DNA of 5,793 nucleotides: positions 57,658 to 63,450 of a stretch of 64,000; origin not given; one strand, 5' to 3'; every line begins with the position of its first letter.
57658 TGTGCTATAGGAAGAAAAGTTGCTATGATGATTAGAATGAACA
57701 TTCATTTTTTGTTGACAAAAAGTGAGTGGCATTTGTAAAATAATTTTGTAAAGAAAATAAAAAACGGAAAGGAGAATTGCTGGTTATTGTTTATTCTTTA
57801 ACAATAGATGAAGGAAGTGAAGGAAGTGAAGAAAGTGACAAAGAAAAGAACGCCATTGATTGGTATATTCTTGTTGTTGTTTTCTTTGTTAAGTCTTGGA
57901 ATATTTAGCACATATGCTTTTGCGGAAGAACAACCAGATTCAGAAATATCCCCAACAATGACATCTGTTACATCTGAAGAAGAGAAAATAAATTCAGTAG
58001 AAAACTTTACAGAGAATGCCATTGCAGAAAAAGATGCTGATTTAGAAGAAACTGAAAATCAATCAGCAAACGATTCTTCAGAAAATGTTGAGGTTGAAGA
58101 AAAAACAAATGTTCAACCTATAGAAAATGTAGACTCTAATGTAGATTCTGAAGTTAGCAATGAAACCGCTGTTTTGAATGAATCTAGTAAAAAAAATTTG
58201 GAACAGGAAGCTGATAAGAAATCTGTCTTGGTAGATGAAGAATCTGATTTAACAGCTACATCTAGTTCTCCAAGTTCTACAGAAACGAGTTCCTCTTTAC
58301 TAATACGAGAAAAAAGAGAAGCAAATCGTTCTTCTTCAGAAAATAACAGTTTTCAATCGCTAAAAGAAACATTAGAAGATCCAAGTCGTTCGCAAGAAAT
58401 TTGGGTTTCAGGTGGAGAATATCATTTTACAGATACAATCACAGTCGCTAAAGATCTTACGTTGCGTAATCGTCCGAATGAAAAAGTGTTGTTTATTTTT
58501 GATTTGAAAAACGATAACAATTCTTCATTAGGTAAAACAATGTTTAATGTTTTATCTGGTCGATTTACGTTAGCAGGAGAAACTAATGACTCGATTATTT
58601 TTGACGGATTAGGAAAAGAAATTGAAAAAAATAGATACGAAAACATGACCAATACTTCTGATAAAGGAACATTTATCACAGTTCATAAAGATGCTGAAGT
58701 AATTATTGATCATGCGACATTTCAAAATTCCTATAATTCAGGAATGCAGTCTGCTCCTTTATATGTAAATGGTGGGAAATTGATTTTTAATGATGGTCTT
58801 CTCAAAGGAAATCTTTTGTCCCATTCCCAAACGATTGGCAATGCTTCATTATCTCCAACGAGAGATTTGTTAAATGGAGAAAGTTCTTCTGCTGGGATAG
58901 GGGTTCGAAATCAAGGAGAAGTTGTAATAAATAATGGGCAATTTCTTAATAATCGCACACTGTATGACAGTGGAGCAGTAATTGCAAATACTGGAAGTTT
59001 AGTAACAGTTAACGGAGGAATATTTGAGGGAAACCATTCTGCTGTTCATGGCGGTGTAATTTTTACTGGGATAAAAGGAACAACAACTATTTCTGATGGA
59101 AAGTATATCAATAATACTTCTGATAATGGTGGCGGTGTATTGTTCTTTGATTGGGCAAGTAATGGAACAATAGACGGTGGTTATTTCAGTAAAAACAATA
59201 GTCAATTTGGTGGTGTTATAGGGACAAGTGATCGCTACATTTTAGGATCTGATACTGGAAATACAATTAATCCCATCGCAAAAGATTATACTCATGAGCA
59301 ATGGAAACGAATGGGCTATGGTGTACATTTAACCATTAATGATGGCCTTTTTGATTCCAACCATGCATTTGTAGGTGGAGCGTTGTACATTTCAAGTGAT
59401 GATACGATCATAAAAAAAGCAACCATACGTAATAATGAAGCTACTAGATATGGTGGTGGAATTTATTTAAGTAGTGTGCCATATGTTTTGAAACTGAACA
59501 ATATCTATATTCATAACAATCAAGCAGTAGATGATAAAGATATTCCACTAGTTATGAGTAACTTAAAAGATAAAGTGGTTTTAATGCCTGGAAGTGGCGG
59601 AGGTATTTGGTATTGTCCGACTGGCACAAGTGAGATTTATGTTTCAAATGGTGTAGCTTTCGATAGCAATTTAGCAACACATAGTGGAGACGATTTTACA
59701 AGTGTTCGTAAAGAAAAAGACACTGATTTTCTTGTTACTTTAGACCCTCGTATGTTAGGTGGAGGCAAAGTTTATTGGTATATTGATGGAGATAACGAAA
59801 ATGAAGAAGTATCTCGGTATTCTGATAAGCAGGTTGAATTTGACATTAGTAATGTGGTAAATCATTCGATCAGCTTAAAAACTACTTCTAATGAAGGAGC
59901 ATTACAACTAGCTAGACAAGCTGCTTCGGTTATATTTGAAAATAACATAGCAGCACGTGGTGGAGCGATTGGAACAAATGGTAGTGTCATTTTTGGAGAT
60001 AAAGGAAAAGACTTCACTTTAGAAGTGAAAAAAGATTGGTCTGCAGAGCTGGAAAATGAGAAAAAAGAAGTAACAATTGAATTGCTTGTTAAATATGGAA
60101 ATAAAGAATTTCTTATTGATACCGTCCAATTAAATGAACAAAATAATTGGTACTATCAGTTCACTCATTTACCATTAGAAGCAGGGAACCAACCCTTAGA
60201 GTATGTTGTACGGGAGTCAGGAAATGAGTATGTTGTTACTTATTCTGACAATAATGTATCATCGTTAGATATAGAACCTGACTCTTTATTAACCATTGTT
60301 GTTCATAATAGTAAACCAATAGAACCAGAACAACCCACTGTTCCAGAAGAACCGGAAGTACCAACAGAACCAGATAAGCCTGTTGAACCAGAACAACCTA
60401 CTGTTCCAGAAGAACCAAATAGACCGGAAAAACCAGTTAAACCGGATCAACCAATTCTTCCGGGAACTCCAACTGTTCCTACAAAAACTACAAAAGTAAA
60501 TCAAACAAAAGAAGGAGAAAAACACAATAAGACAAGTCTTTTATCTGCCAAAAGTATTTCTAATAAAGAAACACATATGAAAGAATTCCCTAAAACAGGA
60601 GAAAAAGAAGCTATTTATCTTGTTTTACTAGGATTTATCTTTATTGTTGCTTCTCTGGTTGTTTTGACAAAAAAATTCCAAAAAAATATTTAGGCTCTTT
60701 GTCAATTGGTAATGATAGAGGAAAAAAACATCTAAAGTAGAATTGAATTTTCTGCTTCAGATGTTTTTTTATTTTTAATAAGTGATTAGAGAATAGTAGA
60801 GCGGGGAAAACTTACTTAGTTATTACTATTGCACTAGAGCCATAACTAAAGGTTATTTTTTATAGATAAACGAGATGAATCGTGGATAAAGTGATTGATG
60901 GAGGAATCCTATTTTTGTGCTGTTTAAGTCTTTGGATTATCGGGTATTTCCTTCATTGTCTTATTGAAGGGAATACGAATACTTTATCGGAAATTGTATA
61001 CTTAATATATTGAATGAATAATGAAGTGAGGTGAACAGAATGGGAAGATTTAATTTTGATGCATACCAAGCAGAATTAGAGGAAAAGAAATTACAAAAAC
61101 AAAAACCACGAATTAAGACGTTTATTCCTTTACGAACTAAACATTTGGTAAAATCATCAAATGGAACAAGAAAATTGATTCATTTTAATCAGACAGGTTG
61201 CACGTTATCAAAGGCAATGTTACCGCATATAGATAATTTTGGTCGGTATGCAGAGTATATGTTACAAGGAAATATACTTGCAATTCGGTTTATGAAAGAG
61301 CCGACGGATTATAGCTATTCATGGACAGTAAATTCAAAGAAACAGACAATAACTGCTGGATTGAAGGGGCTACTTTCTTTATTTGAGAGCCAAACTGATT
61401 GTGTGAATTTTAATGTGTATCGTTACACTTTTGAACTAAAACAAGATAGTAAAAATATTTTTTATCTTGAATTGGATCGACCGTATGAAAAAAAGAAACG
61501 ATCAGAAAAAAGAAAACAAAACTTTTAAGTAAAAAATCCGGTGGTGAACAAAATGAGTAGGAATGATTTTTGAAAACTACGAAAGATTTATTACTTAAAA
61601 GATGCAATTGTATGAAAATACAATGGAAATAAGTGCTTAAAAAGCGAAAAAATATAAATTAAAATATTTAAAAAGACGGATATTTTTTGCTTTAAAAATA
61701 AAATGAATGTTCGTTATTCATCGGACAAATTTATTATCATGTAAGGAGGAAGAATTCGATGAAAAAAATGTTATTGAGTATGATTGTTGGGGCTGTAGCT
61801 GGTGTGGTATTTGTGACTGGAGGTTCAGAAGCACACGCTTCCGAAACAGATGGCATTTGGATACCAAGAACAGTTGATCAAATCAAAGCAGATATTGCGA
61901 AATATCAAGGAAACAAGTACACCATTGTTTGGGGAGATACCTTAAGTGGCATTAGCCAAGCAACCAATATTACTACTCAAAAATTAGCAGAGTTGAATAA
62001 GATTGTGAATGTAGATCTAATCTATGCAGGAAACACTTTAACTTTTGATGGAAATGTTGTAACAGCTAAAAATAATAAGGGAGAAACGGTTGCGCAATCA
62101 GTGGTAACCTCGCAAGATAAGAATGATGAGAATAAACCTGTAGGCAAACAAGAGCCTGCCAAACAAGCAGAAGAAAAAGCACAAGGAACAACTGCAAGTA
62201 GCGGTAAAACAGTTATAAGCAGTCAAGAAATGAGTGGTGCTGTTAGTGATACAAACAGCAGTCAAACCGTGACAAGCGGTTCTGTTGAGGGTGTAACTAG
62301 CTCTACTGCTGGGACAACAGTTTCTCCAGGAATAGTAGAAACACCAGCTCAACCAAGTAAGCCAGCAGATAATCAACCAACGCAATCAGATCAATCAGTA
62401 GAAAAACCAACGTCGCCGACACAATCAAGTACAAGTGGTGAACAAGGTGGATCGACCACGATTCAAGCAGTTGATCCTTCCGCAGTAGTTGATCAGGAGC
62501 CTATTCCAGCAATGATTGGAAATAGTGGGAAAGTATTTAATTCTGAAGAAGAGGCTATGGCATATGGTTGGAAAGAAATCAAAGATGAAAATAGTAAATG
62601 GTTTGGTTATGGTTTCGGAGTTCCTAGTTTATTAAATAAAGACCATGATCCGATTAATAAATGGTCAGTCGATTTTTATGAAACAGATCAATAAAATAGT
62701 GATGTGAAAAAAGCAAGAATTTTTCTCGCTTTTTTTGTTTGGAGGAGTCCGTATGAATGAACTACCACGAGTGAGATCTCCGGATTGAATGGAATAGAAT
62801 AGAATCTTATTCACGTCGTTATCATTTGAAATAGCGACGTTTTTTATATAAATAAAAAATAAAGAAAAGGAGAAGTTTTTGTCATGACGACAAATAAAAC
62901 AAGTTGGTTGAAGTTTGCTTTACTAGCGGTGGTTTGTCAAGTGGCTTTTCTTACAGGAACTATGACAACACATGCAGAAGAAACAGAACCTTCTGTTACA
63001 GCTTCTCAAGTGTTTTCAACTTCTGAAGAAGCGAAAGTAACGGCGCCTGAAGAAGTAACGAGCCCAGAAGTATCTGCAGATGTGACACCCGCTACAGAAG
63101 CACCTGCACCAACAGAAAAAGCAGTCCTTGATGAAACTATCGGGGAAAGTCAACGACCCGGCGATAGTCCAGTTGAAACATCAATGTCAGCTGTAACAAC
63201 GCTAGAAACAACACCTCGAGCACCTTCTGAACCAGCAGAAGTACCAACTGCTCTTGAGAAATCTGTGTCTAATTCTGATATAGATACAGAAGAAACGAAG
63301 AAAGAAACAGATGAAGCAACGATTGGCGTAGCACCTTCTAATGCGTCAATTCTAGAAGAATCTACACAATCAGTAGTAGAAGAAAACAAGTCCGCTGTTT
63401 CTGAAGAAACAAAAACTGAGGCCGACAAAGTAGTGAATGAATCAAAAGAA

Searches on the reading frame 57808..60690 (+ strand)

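Call 68: search_protein_families(library=pfam, proteins=[window:57808-60690:+], max_evalue=0.001)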
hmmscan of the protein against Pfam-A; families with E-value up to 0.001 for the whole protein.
window:57808-60690:+ (961 aa): 2 families
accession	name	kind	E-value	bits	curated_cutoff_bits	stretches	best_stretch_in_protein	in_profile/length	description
PF02415.23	Chlam_PMP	-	8.7e-08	32.1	20.6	0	405-420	3-18/19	Chlamydia polymorphic membrane protein (Chlamydia_PMP) repeat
PF05738.19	Cna_B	-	4.8e-07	30.6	22.3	1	739-813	2-78/87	Cna protein B-type domain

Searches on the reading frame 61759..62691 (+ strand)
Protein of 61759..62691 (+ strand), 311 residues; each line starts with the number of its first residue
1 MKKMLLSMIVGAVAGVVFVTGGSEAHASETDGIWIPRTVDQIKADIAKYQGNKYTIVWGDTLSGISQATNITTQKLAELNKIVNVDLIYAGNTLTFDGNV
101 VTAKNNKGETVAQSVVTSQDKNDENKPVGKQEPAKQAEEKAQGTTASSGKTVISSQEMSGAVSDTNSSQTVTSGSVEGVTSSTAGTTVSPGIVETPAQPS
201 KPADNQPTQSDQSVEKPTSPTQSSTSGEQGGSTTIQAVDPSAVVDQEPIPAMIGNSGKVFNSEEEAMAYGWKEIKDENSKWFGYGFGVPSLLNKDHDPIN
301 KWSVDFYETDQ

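Call 52: find_homologous_proteins(query=window:61759-62691:+, max_evalue=1e-8)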
Query window:61759-62691:+ (311 aa): 532 proteins with E <= 1e-8 among 2590 candidates; the best 120 are listed.
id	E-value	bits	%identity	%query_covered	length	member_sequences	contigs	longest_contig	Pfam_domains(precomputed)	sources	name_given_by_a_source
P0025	1.5e-194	663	100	100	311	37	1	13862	PF01476.27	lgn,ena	-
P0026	1.2e-158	545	85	99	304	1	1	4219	PF01476.27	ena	-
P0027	1.7e-134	466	74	100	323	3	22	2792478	PF01476.27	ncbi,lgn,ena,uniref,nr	ncbi:LysM peptidoglycan-binding domain-containing protein [Enterococcus gallinarum]|uniref:LysM pept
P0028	1.3e-129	450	73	100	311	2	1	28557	PF01476.27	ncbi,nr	ncbi:TPA: LysM peptidoglycan-binding domain-containing protein [Enterococcus faecalis]|nr:LysM pepti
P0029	3.0e-127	442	71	100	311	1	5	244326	PF01476.27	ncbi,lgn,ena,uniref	ncbi:LysM peptidoglycan-binding domain-containing protein [Enterococcus gallinarum]|uniref:LysM pept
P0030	3.3e-127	442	71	100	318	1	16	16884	PF01476.27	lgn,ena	-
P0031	9.2e-126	437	71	100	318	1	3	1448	PF01476.27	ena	-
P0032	4.7e-123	428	70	100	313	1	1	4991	PF01476.27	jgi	-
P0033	1.8e-119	417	65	99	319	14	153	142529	PF01476.27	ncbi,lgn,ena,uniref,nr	ncbi:LysM peptidoglycan-binding domain-containing protein [Enterococcus gallinarum]|uniref:LysM pept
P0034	3.1e-116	406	67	99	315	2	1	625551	PF01476.27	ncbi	ncbi:LysM peptidoglycan-binding domain-containing protein [Enterococcus hirae]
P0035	2.7e-115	403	65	100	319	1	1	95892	PF01476.27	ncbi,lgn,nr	ncbi:TPA: LysM peptidoglycan-binding domain-containing protein [Enterococcus faecalis]|nr:LysM pepti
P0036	3.1e-113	396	68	99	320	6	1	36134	PF01476.27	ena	-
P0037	1.2e-111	391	66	98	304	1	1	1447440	PF01476.27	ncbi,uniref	ncbi:hypothetical protein IGI96_002892 [Enterococcus sp. DIV0421]|uniref:LysM peptidoglycan-binding 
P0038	1.9e-110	387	66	99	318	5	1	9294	PF01476.27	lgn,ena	-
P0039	2.9e-110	386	65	99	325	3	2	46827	PF01476.27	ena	-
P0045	4.9e-107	376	65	99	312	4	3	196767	PF01476.27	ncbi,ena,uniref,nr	ncbi:LysM domain-containing protein [Enterococcus avium]|uniref:LysM peptidoglycan-binding domain-co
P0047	1.8e-105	371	64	99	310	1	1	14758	PF01476.27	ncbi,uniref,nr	ncbi:LysM peptidoglycan-binding domain-containing protein [Enterococcus faecium]|uniref:LysM peptido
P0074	1.8e-94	335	58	98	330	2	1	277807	PF01476.27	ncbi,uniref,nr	ncbi:LysM peptidoglycan-binding domain-containing protein [Enterococcus faecium]|uniref:LysM domain-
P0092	7.3e-78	280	47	99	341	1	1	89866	PF01476.27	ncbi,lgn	ncbi:LysM peptidoglycan-binding domain-containing protein [Enterococcus hirae]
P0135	1.7e-45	174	40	98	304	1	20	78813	PF01476.27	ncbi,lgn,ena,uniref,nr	ncbi:LysM peptidoglycan-binding domain-containing protein [Enterococcus hirae]|uniref:LysM peptidogl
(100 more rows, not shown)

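Call 53: find_encoding_contigs(protein=P0034, flank=1500, max_places=2)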
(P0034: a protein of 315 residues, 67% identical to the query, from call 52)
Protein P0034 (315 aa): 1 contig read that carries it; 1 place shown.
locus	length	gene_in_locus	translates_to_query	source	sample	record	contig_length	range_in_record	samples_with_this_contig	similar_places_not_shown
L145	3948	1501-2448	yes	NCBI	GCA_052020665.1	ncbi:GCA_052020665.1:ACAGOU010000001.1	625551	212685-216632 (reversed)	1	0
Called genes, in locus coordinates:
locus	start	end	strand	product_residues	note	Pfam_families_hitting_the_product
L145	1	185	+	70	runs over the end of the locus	-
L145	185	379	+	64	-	-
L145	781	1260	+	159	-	-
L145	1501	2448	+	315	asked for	PF01476:LysM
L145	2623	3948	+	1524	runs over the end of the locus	PF11974:bMG3 (faint), PF13620:CarboxypepD_reg (faint), PF17210:SdrD_B (faint), PF17802:SpaA, PF18202:TQ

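Call 54: find_encoding_contigs(protein=P0045, flank=1500, max_places=2)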
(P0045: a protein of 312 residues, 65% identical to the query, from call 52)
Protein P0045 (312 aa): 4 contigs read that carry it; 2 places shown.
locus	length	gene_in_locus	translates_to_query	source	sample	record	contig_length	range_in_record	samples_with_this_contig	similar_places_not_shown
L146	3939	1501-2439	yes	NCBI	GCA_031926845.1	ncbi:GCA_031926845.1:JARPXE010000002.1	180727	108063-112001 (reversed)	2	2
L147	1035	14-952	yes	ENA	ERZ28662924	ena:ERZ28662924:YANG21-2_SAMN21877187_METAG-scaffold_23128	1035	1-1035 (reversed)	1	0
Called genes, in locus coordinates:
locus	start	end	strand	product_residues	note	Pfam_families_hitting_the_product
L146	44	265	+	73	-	-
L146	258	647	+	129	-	-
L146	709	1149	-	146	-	-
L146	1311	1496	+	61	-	-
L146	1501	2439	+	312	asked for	PF01476:LysM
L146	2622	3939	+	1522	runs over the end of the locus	PF11974:bMG3 (faint), PF13620:CarboxypepD_reg (faint), PF17210:SdrD_B (faint), PF17802:SpaA, PF18202:TQ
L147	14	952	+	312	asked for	PF01476:LysM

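Call 55: find_encoding_contigs(protein=P0047, flank=1500, max_places=2)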
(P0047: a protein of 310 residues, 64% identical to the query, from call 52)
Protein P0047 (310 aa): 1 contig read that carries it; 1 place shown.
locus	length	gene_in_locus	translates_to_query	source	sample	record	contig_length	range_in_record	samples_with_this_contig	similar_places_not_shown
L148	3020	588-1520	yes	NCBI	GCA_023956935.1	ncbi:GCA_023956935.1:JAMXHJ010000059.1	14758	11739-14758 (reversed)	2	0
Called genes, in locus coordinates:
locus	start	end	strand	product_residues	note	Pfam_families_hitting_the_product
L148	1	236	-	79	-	?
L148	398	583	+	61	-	-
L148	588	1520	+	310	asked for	PF01476:LysM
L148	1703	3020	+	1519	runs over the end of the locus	PF11974:bMG3 (faint), PF13620:CarboxypepD_reg (faint), PF17210:SdrD_B (faint), PF17802:SpaA, PF18202:TQ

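Call 56: find_encoding_contigs(protein=P0074, flank=1500, max_places=2)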
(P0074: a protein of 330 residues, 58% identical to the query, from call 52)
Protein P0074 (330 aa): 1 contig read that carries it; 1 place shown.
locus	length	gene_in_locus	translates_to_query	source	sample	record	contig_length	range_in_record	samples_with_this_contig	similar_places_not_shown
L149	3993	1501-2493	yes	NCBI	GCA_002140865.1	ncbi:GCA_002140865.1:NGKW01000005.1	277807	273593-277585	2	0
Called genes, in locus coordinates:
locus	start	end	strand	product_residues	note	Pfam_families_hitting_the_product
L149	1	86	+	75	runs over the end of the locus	-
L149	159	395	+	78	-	-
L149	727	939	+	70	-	-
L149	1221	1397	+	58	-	-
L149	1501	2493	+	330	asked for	PF01476:LysM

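Call 57: find_encoding_contigs(protein=P0092, flank=1500, max_places=2)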
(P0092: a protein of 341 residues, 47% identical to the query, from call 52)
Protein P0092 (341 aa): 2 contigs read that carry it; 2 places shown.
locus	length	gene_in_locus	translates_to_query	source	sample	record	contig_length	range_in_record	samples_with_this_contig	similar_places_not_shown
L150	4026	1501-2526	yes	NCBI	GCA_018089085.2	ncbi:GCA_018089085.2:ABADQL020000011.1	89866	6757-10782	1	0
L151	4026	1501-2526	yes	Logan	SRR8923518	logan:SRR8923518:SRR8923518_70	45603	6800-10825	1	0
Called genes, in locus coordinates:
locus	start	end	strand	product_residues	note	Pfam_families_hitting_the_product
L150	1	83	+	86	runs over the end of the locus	-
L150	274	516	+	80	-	-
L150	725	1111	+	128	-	PF25682:Phage_VG64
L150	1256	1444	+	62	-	-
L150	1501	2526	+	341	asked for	PF01476:LysM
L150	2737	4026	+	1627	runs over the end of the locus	PF11974:bMG3 (faint), PF13620:CarboxypepD_reg (faint), PF17210:SdrD_B (faint), PF17802:SpaA, PF18202:TQ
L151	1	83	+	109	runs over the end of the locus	-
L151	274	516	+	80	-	-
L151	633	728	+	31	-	-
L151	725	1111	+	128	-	PF25682:Phage_VG64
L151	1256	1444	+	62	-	-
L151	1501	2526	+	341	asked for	PF01476:LysM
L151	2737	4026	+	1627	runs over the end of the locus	PF11974:bMG3 (faint), PF13620:CarboxypepD_reg (faint), PF17210:SdrD_B (faint), PF17802:SpaA, PF18202:TQ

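Call 58: find_encoding_contigs(protein=P0135, flank=1500, max_places=3)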
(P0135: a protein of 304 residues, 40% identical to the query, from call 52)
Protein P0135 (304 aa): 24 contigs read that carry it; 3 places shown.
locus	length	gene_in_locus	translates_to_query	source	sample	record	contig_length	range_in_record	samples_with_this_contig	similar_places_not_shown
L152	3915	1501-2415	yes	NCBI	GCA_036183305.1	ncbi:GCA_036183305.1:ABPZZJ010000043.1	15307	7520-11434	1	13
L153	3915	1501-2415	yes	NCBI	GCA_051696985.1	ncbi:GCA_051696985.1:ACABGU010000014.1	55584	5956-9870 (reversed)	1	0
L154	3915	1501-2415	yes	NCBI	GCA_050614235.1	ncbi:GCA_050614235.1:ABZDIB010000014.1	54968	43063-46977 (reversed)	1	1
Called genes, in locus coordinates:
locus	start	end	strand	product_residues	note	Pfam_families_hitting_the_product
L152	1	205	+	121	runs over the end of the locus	-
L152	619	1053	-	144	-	-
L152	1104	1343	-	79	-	-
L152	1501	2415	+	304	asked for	PF01476:LysM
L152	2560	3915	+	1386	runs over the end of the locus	PF17802:SpaA, PF18202:TQ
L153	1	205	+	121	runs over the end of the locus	-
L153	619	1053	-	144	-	-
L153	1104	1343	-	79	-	-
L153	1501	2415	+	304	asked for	PF01476:LysM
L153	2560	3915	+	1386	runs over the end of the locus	PF17802:SpaA, PF18202:TQ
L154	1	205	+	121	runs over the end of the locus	-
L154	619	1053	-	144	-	-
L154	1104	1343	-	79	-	-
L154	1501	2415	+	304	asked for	PF01476:LysM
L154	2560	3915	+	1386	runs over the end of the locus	PF17802:SpaA, PF18202:TQ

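Call 68: search_protein_families(library=pfam, proteins=[window:61759-62691:+], max_evalue=0.001)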
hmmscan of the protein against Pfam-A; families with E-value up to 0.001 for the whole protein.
window:61759-62691:+ (311 aa): 1 family
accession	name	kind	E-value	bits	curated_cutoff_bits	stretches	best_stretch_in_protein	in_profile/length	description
PF01476.26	LysM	-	4.1e-10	39.9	20.9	1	54-95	1-41/43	LysM domain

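Call 77: search_protein_families(library=ncbifam, proteins=[window:61759-62691:+], max_evalue=0.001)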
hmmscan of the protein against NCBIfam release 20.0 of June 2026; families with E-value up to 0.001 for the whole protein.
window:61759-62691:+ (311 aa): 3 families
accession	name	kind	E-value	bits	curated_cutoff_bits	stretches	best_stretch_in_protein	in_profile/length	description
NF052398.1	Agg_Promo_Fact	equivalog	5.3e-09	36.5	170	1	13-166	13-151/202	aggregation-promoting factor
NF040883.1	amid_act_ActS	equivalog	6.1e-06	25.7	375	1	47-123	29-106/242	amidase activator ActS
NF008050.0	PRK10783.1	equivalog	7.8e-06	24.5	508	1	41-111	333-403/457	murein transglycosylase D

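Call 91: search_protein_families(library=pfam, proteins=[L146:712-1149:-, L146:1311-1493:+, L152:1107-1343:-, L152:622-1053:-, L145:781-1257:+, L150:725-1108:+, L150:1256-1441:+], max_evalue=0.01)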
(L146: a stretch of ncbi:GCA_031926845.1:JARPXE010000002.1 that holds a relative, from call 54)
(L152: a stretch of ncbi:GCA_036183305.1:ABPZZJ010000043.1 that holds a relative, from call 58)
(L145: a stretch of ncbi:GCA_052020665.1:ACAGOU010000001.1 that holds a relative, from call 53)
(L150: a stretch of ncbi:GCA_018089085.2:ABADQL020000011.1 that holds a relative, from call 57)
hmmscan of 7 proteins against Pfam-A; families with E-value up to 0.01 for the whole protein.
L146:712-1149:- (146 aa): 0 families

L146:1311-1493:+ (61 aa): 0 families

L152:1107-1343:- (79 aa): 1 family
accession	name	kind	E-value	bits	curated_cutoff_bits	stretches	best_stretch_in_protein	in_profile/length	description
PF12728.13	HTH_17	-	0.007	17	27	0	15-70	1-49/51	Helix-turn-helix domain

L152:622-1053:- (144 aa): 0 families

L145:781-1257:+ (159 aa): 0 families

L150:725-1108:+ (128 aa): 1 family
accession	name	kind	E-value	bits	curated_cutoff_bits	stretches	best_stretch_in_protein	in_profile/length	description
PF25682.1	Phage_VG64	-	1.7e-41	141.4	27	1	1-128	1-127/127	Mycobacterium phage VG64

L150:1256-1441:+ (62 aa): 0 families

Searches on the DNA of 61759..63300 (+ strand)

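Call 14: search_dna_similar(query=window:62500-63300:+, collection=plasmids, mode=distant, max_rows=40)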
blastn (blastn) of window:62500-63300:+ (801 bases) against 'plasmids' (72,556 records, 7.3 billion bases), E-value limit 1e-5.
Records with a match: 2; places in all: 2; records where one place covers at least 80% of the query: 0.
Best place of each record, by identity: 60-80% 2.
By first word of the organism name: Enterococcus 2.
By predicted mobility (MOB-suite, as given by PLSDB): non-mobilizable 1; conjugative 1.
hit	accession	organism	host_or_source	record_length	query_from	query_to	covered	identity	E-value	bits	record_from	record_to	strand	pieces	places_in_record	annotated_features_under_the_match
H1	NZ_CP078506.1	Enterococcus gallinarum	Mus musculus,feces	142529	7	357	44%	72.5%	1e-43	185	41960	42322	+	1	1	LysM domain-containing protein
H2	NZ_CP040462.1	Enterococcus sp. M190262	Homo sapiens,whole organism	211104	232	413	23%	71.1%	4e-10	74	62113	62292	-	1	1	VaFE repeat-containing surface-anchored protein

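Call 89: search_dna_similar(query=L146:2380-2720:+, collection=plasmids, mode=distant, max_rows=30, max_evalue=0.001)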
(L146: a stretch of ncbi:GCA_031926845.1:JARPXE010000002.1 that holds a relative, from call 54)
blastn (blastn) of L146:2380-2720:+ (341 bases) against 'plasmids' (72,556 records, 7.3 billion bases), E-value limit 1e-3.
Records with a match: 2; places in all: 2; records where one place covers at least 80% of the query: 1.
Best place of each record, by identity: 80-90% 2.
By first word of the organism name: Enterococcus 2.
By predicted mobility (MOB-suite, as given by PLSDB): conjugative 1; non-mobilizable 1.
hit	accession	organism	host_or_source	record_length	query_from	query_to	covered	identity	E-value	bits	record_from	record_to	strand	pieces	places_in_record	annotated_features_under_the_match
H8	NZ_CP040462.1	Enterococcus sp. M190262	Homo sapiens,whole organism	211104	68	341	80%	81.8%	1e-69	269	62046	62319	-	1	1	VaFE repeat-containing surface-anchored protein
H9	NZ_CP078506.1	Enterococcus gallinarum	Mus musculus,feces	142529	90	341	74%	80.2%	1e-57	230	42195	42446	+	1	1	VaFE repeat-containing surface-anchored protein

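Call 90: search_dna_similar(query=L150:2470-2820:+, collection=plasmids, mode=distant, max_rows=30, max_evalue=0.001)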
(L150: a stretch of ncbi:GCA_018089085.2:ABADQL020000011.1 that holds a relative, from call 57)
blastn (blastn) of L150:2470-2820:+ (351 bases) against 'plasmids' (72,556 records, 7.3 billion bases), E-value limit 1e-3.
Records with a match: 2; places in all: 2; records where one place covers at least 80% of the query: 0.
Best place of each record, by identity: 60-80% 2.
By first word of the organism name: Enterococcus 2.
By predicted mobility (MOB-suite, as given by PLSDB): conjugative 1; non-mobilizable 1.
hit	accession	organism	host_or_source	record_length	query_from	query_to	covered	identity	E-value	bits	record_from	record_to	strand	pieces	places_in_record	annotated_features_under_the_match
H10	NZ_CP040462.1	Enterococcus sp. M190262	Homo sapiens,whole organism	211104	175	351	50%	73.5%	8e-15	89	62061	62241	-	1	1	VaFE repeat-containing surface-anchored protein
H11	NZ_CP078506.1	Enterococcus gallinarum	Mus musculus,feces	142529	178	351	50%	73.1%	4e-12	79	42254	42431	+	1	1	VaFE repeat-containing surface-anchored protein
